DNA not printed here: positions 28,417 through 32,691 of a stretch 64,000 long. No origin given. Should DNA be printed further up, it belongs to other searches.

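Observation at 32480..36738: Secreted lipase followed by a triplicated, diverged lipoprotein gene with chimeric junction scars: effector-immunity-like layout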

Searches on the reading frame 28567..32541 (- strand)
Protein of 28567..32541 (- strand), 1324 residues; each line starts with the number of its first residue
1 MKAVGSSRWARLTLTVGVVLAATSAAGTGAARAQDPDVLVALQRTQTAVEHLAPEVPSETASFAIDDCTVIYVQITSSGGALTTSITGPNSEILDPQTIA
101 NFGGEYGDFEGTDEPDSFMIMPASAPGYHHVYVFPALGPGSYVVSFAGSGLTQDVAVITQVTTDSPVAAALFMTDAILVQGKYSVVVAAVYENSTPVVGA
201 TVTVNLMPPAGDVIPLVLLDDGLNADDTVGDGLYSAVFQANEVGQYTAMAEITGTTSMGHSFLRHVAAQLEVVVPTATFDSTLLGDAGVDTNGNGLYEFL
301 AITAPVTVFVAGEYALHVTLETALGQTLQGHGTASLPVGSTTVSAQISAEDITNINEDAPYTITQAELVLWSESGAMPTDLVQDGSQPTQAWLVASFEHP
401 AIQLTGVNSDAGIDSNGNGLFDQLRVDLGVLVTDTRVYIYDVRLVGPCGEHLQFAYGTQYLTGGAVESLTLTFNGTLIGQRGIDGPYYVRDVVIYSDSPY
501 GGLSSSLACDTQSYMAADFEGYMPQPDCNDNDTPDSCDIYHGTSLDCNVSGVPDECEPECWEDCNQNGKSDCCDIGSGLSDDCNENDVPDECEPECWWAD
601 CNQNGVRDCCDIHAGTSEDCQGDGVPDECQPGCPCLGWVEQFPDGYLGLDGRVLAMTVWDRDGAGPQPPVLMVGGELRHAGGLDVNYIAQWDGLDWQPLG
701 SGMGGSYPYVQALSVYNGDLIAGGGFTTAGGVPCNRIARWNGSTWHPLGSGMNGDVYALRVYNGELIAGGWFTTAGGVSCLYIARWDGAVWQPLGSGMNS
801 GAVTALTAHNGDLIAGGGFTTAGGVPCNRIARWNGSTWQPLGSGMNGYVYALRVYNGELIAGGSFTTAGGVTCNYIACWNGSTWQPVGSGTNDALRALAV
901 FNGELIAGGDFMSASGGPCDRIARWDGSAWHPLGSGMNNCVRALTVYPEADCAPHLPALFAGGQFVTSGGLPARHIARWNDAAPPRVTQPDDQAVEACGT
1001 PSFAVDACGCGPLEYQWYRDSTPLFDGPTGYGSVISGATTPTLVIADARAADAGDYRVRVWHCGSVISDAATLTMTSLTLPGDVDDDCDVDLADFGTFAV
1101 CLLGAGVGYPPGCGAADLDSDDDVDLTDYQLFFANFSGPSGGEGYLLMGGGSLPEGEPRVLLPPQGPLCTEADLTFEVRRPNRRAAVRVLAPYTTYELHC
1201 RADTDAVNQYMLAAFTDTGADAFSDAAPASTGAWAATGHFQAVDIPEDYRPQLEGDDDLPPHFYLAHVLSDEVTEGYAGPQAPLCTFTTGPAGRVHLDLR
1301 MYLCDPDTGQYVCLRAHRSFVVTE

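Call 5: search_protein_families(library=pfam, proteins=[window:28567-32541:-], max_evalue=0.1)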
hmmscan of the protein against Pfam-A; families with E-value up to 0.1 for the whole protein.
window:28567-32541:- (1324 aa): 8 families
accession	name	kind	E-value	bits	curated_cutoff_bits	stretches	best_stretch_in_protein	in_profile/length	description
PF17164.10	DUF5122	-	1.7e-16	60.6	27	2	763-785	3-25/36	Domain of unknown function (DUF5122) beta-propeller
PF12768.13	Rax2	-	4.6e-16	59.4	28.8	2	806-939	31-170/254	Rax2 C-terminal beta propeller domain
PF19565.4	DUF6087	-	3.6e-10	40.5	27.1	0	783-808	46-71/99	Family of unknown function (DUF6087)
PF13927.12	Ig_3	-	0.00031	21.6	30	1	984-1061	1-77/78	Immunoglobulin domain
PF07679.22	I-set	-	0.00042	20.8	23.7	1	988-1061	5-76/90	Immunoglobulin I-set domain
PF00404.24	Dockerin_1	-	0.029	15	22.9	0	1081-1131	1-51/57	Dockerin type I domain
PF20943.3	DUF4785_3rd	-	0.054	14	24.5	0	459-494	54-87/106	Domain of unknown function (DUF4785) C-terminal domain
PF19067.5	DUF5763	-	0.088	12.7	26.3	0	727-742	7-22/39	Family of unknown function (DUF5763)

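Call 6: search_protein_families(library=ncbifam, proteins=[window:28567-32541:-], max_evalue=0.1)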
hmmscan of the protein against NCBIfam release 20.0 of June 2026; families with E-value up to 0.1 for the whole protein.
window:28567-32541:- (1324 aa): 2 families
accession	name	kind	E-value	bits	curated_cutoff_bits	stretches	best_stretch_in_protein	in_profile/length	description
NF041940.1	choice_anch_X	domain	1.2e-08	34.5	25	1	218-251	3-36/37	choice-of-anchor X domain-containing protein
TIGR00868.1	hCaCC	subfamily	4.1e-05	21.6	900.85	1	151-254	578-682/863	calcium-activated chloride channel protein 1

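Call 83: search_protein_families(library=padloc, proteins=[window:28567-32541:-], max_evalue=0.01)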
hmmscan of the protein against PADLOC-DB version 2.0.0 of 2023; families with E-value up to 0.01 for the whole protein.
window:28567-32541:- (1324 aa): 0 families
